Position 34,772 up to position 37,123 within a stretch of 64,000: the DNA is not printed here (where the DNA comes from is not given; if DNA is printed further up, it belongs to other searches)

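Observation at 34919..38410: Giant secreted GH54 arabinofuranosidase with a non-fungal domain architecture (GH54-NEW3-LTD-repeats-LTD-repeats)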

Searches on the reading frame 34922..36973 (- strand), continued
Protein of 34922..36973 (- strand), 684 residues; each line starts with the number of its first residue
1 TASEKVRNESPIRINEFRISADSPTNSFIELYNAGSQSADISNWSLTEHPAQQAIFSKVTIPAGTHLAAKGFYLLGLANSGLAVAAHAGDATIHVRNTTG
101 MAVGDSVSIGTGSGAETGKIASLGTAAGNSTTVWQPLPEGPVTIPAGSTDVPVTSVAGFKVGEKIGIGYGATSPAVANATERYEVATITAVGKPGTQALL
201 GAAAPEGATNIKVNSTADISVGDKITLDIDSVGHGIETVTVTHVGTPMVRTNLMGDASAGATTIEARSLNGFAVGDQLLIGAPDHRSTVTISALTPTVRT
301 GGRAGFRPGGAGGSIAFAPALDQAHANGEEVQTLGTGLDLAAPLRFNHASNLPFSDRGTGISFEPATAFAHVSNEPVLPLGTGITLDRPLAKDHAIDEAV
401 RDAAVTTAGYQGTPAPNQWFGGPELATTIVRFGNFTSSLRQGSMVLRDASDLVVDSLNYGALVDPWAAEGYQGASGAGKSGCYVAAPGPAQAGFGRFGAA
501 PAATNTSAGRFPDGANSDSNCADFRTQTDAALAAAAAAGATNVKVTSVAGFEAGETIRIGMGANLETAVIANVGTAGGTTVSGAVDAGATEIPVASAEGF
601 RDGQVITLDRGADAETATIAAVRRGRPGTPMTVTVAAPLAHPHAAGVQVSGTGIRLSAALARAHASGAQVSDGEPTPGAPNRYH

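Call 42: find_homologous_proteins(query=P0175)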
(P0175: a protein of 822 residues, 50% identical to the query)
Query P0175 (822 aa): 7943 proteins with E <= 0.001 among 8000 candidates; the best 120 are listed.
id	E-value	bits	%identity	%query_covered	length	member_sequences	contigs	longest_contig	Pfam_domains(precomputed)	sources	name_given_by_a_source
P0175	0.0e+0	1798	100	100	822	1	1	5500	PF00932.26,PF09206.19,PF10633.16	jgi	jgi:hypothetical protein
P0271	0.0e+0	1392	77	99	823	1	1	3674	PF00932.26,PF09206.19,PF10633.16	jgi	jgi:hypothetical protein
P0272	0.0e+0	1346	76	100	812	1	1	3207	PF00932.26,PF09206.19,PF10633.16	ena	-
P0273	0.0e+0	1295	73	100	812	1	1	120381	PF00932.26,PF09206.19,PF10633.16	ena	-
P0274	9.5e-231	787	53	64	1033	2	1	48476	PF00932.26,PF09206.19,PF10633.16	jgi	-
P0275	1.8e-230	786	52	66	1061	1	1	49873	PF00932.26,PF09206.19,PF10633.16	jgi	jgi:hypothetical protein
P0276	4.9e-230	784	53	61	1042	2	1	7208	PF00932.26,PF09206.19,PF10633.16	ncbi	-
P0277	5.2e-228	778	51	66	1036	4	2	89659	PF00932.26,PF09206.19,PF10633.16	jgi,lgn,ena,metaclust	metaclust:\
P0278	3.7e-227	775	51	66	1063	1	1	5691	PF00932.26,PF09206.19,PF10633.16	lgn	-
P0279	1.8e-226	772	43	96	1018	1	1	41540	PF00932.26,PF09206.19,PF10633.16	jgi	jgi:hypothetical protein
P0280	4.4e-226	771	52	64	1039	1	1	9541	PF00932.26,PF09206.19,PF10633.16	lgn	-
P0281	5.3e-225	768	50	66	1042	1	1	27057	PF00932.26,PF09206.19,PF10633.16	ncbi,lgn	-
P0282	9.9e-225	767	52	65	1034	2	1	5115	PF00932.26,PF09206.19,PF10633.16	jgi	-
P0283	1.1e-224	767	44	98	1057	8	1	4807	PF00932.26,PF09206.19,PF10633.16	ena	-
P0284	2.9e-224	765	43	99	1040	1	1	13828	PF00932.26,PF09206.19,PF10633.16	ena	-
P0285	3.9e-224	765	50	66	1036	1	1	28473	PF00932.26,PF09206.19,PF10633.16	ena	-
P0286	1.2e-223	763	50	66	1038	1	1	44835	PF00932.26,PF09206.19,PF10633.16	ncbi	ncbi:MAG: arabinofuranosidase catalytic domain-containing protein [Bryobacteraceae bacterium]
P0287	1.9e-223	762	51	66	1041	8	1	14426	PF00932.26,PF09206.19,PF10633.16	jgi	-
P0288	1.9e-223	762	43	97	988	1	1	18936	PF00932.26,PF09206.19,PF10633.16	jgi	jgi:hypothetical protein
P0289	7.5e-223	761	42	100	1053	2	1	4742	PF00932.26,PF09206.19,PF10633.16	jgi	jgi:hypothetical protein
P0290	8.4e-223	760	42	100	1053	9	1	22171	PF00932.26,PF09206.19,PF10633.16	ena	-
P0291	1.1e-222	760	41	100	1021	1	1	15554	PF00932.26,PF09206.19,PF10633.16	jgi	jgi:hypothetical protein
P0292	2.7e-222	759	40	99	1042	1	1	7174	PF00932.26,PF09206.19,PF10633.16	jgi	-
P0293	2.9e-222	759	42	100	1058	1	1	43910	PF00932.26,PF09206.19,PF10633.16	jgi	-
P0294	3.1e-222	758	52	65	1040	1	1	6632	PF00932.26,PF09206.19,PF10633.16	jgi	jgi:hypothetical protein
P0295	3.7e-222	758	51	65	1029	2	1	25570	PF00932.26,PF09206.19,PF01052.26,PF10633.16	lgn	-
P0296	3.8e-222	758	51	63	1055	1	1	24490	PF00932.26,PF09206.19,PF10633.16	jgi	jgi:non-reducing end alpha-L-arabinofuranosidase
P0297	1.3e-221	756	49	70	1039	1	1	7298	PF00932.26,PF09206.19,PF10633.16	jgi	jgi:non-reducing end alpha-L-arabinofuranosidase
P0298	1.3e-221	756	51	62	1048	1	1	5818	PF00932.26,PF09206.19,PF10633.16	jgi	jgi:non-reducing end alpha-L-arabinofuranosidase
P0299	1.9e-221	756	50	66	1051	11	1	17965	PF00932.26,PF09206.19,PF10633.16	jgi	jgi:non-reducing end alpha-L-arabinofuranosidase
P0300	1.1e-220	753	50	65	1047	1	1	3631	PF00932.26,PF09206.19,PF10633.16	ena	-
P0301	2.5e-220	752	50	66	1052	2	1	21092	PF00932.26,PF09206.19,PF10633.16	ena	-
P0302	1.7e-219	749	41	99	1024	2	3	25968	PF00932.26,PF09206.19,PF10633.16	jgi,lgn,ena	-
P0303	3.6e-219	748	50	66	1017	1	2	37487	PF00932.26,PF09206.19,PF10633.16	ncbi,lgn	-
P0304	5.6e-219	748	44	96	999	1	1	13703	PF00932.26,PF09206.19,PF10633.16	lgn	-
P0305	5.9e-219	748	53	62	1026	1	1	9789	PF00932.26,PF09206.19,PF10633.16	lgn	-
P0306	5.3e-218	744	50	66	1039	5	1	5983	PF00932.26,PF09206.19,PF10633.16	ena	-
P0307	1.0e-217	744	40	100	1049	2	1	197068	PF00932.26,PF09206.19,PF10633.16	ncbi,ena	-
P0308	1.2e-217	743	51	66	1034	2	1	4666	PF00932.26,PF09206.19,PF10633.16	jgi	-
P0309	1.2e-217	743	42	95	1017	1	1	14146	PF00932.26,PF09206.19,PF10633.16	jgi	jgi:hypothetical protein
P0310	1.4e-217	743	51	62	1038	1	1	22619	PF00932.26,PF09206.19,PF10633.16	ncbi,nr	ncbi:MAG: lamin tail domain-containing protein [Alphaproteobacteria bacterium]|nr:lamin tail domain-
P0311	1.4e-217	743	51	65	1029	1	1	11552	PF00932.26,PF09206.19,PF10633.16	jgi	jgi:hypothetical protein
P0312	2.5e-217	742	49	66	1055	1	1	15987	PF00932.26,PF09206.19,PF10633.16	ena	-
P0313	2.8e-217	742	50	65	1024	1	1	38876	PF00932.26,PF09206.19,PF10633.16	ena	-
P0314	3.3e-217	742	42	96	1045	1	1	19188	PF00932.26,PF09206.19,PF10633.16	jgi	jgi:non-reducing end alpha-L-arabinofuranosidase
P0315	4.0e-217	742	50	66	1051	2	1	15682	PF00932.26,PF09206.19,PF10633.16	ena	-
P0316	4.7e-217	741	51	65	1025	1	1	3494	PF00932.26,PF09206.19,PF10633.16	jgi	jgi:hypothetical protein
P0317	7.3e-217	741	51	65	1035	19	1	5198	PF00932.26,PF09206.19,PF10633.16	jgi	jgi:hypothetical protein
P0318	8.3e-217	741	49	66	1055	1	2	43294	PF00932.26,PF09206.19,PF10633.16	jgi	jgi:non-reducing end alpha-L-arabinofuranosidase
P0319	1.1e-216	740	49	66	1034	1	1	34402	PF00932.26,PF09206.19,PF10633.16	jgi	jgi:hypothetical protein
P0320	1.9e-216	739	42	93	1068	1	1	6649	PF00932.26,PF09206.19,PF10633.16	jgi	jgi:hypothetical protein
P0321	3.2e-216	739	42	97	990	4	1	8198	PF00932.26,PF09206.19,PF10633.16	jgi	-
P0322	7.7e-216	737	50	66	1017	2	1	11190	PF00932.26,PF09206.19,PF10633.16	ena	-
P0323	8.9e-216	737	50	65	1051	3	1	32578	PF00932.26,PF09206.19,PF10633.16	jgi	jgi:hypothetical protein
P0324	9.6e-216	737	50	65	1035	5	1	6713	PF00932.26,PF09206.19,PF10633.16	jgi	jgi:hypothetical protein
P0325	3.3e-215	735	52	62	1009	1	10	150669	PF00932.26,PF09206.19,PF10633.16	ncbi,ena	-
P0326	5.1e-215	735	50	62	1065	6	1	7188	PF00932.26,PF09206.19,PF10633.16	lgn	-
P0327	6.5e-215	734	43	94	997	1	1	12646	PF00932.26,PF09206.19,PF10633.16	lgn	-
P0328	7.4e-215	734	49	66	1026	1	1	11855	PF00932.26,PF09206.19,PF10633.16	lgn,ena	-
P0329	1.1e-214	733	50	62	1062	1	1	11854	PF00932.26,PF09206.19,PF10633.16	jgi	jgi:hypothetical protein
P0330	1.5e-214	733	43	96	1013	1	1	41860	PF00932.26,PF09206.19,PF10633.16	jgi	jgi:hypothetical protein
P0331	1.8e-214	733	51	66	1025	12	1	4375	PF00932.26,PF09206.19,PF10633.16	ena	-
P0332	2.3e-214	732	51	62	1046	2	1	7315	PF00932.26,PF09206.19,PF10633.16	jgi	jgi:hypothetical protein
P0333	2.4e-214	732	51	66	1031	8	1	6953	PF00932.26,PF09206.19,PF10633.16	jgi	jgi:hypothetical protein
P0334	2.7e-214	732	50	62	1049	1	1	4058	PF00932.26,PF09206.19,PF10633.16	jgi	jgi:hypothetical protein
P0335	6.0e-214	731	51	66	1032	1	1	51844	PF00932.26,PF09206.19,PF10633.16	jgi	jgi:non-reducing end alpha-L-arabinofuranosidase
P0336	6.5e-214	731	41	97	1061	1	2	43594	PF00932.26,PF09206.19,PF10633.16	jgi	jgi:hypothetical protein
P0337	2.2e-213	729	41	99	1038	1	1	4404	PF00932.26,PF09206.19,PF10633.16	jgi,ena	-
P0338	2.2e-213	729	42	98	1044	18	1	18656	PF00932.26,PF09206.19,PF10633.16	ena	-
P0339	4.1e-213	728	42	100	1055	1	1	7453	PF00932.26,PF09206.19,PF10633.16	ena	-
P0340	4.9e-213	728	48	66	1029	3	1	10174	PF00932.26,PF09206.19,PF10633.16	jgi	-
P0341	5.0e-213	728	52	64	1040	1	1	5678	PF00932.26,PF09206.19,PF10633.16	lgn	-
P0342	5.9e-213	728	48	70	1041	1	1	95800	PF00932.26,PF09206.19,PF10633.16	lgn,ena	-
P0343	9.0e-213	727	50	66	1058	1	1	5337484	PF00932.26,PF09206.19,PF10633.16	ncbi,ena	-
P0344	9.7e-213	727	42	99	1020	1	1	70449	PF00932.26,PF09206.19,PF10633.16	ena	-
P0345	1.1e-212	727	50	66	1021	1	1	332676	PF00932.26,PF09206.19,PF10633.16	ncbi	ncbi:MAG: arabinofuranosidase catalytic domain-containing protein [Bryobacteraceae bacterium]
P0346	1.1e-212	727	42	98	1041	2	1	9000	PF00932.26,PF09206.19,PF10633.16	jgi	jgi:hypothetical protein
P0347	1.2e-212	727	49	66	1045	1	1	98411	PF00932.26,PF09206.19,PF10633.16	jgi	jgi:hypothetical protein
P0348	1.9e-212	726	51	62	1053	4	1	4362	PF00932.26,PF09206.19,PF10633.16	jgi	jgi:hypothetical protein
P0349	4.4e-212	725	43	98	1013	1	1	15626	PF00932.26,PF09206.19,PF10633.16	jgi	jgi:non-reducing end alpha-L-arabinofuranosidase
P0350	5.8e-212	725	52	61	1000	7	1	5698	PF00932.26,PF09206.19,PF10633.16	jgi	jgi:hypothetical protein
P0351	1.1e-211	724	51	63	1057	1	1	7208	PF00932.26,PF09206.19,PF10633.16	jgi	jgi:non-reducing end alpha-L-arabinofuranosidase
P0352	1.2e-211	723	51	63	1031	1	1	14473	PF00932.26,PF09206.19,PF10633.16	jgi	jgi:sRNA-binding protein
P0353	1.3e-211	723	51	62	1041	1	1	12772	PF00932.26,PF09206.19,PF10633.16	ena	-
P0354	1.4e-211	723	43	97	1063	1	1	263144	PF00932.26,PF09206.19,PF10633.16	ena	-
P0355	1.8e-211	723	49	66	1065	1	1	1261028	PF00932.26,PF09206.19,PF10633.16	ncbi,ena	-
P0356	2.5e-211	722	50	62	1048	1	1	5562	PF00932.26,PF09206.19,PF10633.16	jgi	-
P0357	2.8e-211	722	42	94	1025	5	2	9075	PF00932.26,PF09206.19,PF10633.16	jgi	jgi:hypothetical protein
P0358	3.9e-211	722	42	98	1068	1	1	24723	PF00932.26,PF09206.19,PF10633.16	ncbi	-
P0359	5.8e-211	721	49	66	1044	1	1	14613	PF00932.26,PF09206.19,PF10633.16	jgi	jgi:non-reducing end alpha-L-arabinofuranosidase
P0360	7.8e-211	721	51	65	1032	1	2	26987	PF00932.26,PF09206.19,PF10633.16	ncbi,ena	-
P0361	8.1e-211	721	42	98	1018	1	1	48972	PF00932.26,PF09206.19,PF10633.16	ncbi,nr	ncbi:MAG: lamin tail domain-containing protein [Acidobacteriia bacterium]|nr:lamin tail domain-conta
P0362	9.4e-211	721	51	62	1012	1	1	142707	PF00932.26,PF09206.19,PF10633.16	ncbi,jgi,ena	jgi:hypothetical protein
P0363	1.3e-210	720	52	62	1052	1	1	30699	PF00932.26,PF09206.19,PF10633.16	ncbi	ncbi:MAG: arabinofuranosidase catalytic domain-containing protein [Acidobacteriota bacterium]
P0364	2.4e-210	719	41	100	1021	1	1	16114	PF00932.26,PF09206.19,PF10633.16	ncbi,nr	ncbi:MAG: arabinofuranosidase catalytic domain-containing protein [Candidatus Sulfopaludibacter sp.]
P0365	2.5e-210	719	42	95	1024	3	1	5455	PF00932.26,PF09206.19,PF10633.16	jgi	-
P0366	3.3e-210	719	51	62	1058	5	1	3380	PF00932.26,PF09206.19,PF10633.16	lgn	-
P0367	5.2e-210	718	48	66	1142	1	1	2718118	PF00932.26,PF09206.19,PF10633.16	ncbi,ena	-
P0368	5.2e-210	718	40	100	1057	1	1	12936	PF00932.26,PF09206.19,PF10633.16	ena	-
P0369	6.0e-210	718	50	62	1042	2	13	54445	PF00932.26,PF09206.19,PF10633.16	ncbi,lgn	ncbi:MAG: arabinofuranosidase catalytic domain-containing protein [bacterium]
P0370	7.9e-210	717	42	100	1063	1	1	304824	PF00932.26,PF09206.19,PF10633.16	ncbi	-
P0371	9.0e-210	717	44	98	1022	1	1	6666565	PF00932.26,PF09206.19,PF10633.16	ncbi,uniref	ncbi:arabinofuranosidase catalytic domain-containing protein [Paludibaculum fermentans]|uniref:arabi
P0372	9.3e-210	717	51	66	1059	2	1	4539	PF00932.26,PF09206.19,PF10633.16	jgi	jgi:hypothetical protein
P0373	1.1e-209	717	42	96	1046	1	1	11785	PF00932.26,PF09206.19,PF10633.16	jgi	jgi:hypothetical protein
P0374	3.6e-209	715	48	66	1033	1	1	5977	PF00932.26,PF09206.19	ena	-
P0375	3.8e-209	715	52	65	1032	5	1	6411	PF00932.26,PF09206.19,PF10633.16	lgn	-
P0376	4.4e-209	715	42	100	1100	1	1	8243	PF00932.26,PF09206.19,PF10633.16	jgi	jgi:non-reducing end alpha-L-arabinofuranosidase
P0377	5.3e-209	715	51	62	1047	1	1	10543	PF00932.26,PF09206.19,PF10633.16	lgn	-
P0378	5.8e-209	715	50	65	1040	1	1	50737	PF00932.26,PF09206.19,PF10633.16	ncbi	ncbi:MAG: arabinofuranosidase catalytic domain-containing protein [Candidatus Solibacter sp.]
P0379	6.5e-209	714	40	98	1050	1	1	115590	PF00932.26,PF09206.19,PF10633.16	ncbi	-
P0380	6.5e-209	714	44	96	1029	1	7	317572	PF00932.26,PF09206.19,PF10633.16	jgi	jgi:hypothetical protein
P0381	8.8e-209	714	42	97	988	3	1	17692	PF00932.26,PF09206.19,PF10633.16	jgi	jgi:non-reducing end alpha-L-arabinofuranosidase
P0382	9.7e-209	714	51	65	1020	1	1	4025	PF00932.26,PF09206.19,PF10633.16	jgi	jgi:hypothetical protein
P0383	1.3e-208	713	41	95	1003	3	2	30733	PF00932.26,PF09206.19,PF10633.16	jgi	jgi:hypothetical protein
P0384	2.2e-208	713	48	66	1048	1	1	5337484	PF00932.26,PF09206.19,PF10633.16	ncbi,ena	-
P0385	2.2e-208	713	49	66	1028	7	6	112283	PF00932.26,PF09206.19,PF10633.16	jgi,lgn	jgi:hypothetical protein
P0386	3.0e-208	712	51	66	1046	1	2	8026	PF00932.26,PF09206.19,PF10633.16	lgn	-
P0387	4.2e-208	712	48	63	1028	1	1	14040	PF00932.26,PF09206.19,PF10633.16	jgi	jgi:non-reducing end alpha-L-arabinofuranosidase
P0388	4.6e-208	712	49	66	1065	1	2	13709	PF00932.26,PF09206.19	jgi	jgi:hypothetical protein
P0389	6.0e-208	711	49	64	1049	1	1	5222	PF00932.26,PF09206.19,PF10633.16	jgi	-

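Call 49: predict_structure(alignment_id=A3)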
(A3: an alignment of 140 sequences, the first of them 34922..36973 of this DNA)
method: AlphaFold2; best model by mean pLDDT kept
length: 684 residues; sequences in the alignment: 140
mean_pLDDT: 87.0   pTM: 0.82
mean pLDDT of the five models: 87.0, 86.9, 85.1, 85.0, 84.5
residues with pLDDT >= 90: 438; 70-90: 150; 50-70: 69; < 50: 27
segments of 3 or more residues with pLDDT < 50: 1-5, 175-177, 301-309, 472-478
pLDDT, mean of each block of 10 residues (from residue 1): 50 90 81 94 91 78 95 93 96 95 97 94 95 85 94 95 95 57 95 94 95 93 91 79 94 95 93 92 93 83 46 91 96 94 95 92 97 92 98 94 88 87 74 72 91 88 63 46 75 52 76 68 85 95 93 94 93 93 96 92 93 95 79 96 96 96 94 87 79
secondary structure, 60 per line:
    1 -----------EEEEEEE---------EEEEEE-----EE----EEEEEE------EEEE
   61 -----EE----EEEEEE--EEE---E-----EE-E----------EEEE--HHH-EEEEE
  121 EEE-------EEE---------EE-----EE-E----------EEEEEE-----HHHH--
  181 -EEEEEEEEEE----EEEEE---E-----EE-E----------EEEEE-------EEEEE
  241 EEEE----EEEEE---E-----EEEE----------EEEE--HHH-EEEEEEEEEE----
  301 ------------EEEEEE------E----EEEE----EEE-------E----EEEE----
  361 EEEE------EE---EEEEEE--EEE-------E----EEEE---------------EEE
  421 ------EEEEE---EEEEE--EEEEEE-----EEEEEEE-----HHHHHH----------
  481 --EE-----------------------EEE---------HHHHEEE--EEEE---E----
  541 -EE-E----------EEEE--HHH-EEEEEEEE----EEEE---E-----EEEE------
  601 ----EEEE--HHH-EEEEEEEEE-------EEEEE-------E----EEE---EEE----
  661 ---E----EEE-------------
elements in order (helices of 4 or more, strands of 3 or more residues): E12-18 E28-33 E45-50 E57-60 E72-77 E80-82 E106-109 E116-123 E131-133 E164-169 H175-178 E182-191 E196-200 E224-228 E236-244 E249-253 E263-266 E277-280 E287-296 E313-318 E330-333 E338-340 E353-356 E361-364 E376-381 E384-386 E399-402 E418-420 E427-431 E435-439 E442-447 E453-459 H465-470 E508-510 H520-523 E524-526 E529-532 E556-559 E566-573 E578-581 E591-594 E605-608 E615-623 E631-635 E648-650 E654-656 E669-671
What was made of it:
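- They become confident in a 684-aa model with mean pLDDT 87 and pTM 0.82 (call 49).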

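Call 52: fold_search(model_id=the predicted structure, library=pdb)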
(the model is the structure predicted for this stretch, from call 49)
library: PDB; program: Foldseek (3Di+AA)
matches with E <= 10: 735; with E <= 0.001: 0
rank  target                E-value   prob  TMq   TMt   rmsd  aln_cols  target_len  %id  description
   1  8rk3_D                3.3e-03  0.10  0.07  0.08  33.8       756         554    9  Bacteriophage JBD30 baseplate - composite structure (released 2024-08-14)
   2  7vul_B                3.6e-03  1.00  0.10  0.11  11.1       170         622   12  Structure of Klebsiella Phage P560 depolymerase (released 2022-11-16)
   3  9n71_A                4.5e-03  1.00  0.11  0.27  16.1       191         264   15  Tail tube structure of Acinetobacter baumannii phage Mystique (released 2025-03-19)
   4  7vul_A                6.6e-03  0.99  0.10  0.11  17.6       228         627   16  Structure of Klebsiella Phage P560 depolymerase (released 2022-11-16)
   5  8vjh_B                1.9e-02  0.23  0.09  0.11  22.9       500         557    9  Cryo-EM of tail-tip of bacteriophage Chi (released 2024-10-02)
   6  3gef_A                4.1e-02  1.00  0.09  0.47   2.9        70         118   14  Crystal structure of the R482W mutant of lamin A/C (released 2009-08-04)
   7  1ifr                  4.6e-02  1.00  0.08  0.47   3.4        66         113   12  Structure of Lamin A/C Globular Domain (released 2002-07-17)
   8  6ghd_F                5.8e-02  1.00  0.09  0.47   3.3        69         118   16  Structural analysis of the ternary complex between lamin A/C, BAF and emerin identifies an interface disrupted in auto (released 2018-08-08)
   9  6rpr_B                7.7e-02  1.00  0.09  0.48   3.3        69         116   16  LEM domain of Emerin mutant T43I in complex with BAF dimer and the Igfold of the lamin A/C (released 2020-03-04)
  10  2kpw_MODEL_1_A        8.0e-02  1.00  0.09  0.47   4.3        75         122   17  NMR solution structure of Lamin-B1 protein from Homo sapiens: Northeast Structural Genomics Consortium MEGA ta (released 2009-11-10)
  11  6ghd_B                8.8e-02  1.00  0.09  0.46   3.3        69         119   16  Structural analysis of the ternary complex between lamin A/C, BAF and emerin identifies an interface disrupted in auto (released 2018-08-08)
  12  6e0v_A                9.2e-02  1.00  0.11  0.13   5.0       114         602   18  Apo crystal structure of the colanidase tailspike protein gp150 of Phage Phi92 (released 2019-07-17)
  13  3jt0_B                9.7e-02  0.99  0.07  0.42   5.3        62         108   14  Crystal Structure of the C-terminal fragment (426-558) Lamin-B1 from Homo sapiens, Northeast Structural Genomics Conso (released 2009-09-22)
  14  7w1c_D                1.0e-01  1.00  0.10  0.10   6.5       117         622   15  Crystal structure of Klebsiella pneumoniae K1 capsule-specific polysaccharide lyase in a P1 crystal form (released 2022-05-18)
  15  7w1c_C                1.1e-01  1.00  0.10  0.10   5.4       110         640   16  Crystal structure of Klebsiella pneumoniae K1 capsule-specific polysaccharide lyase in a P1 crystal form (released 2022-05-18)
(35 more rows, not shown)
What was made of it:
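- There are weak Foldseek resemblances to phage tailspike and depolymerase beta-structures (call 52).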
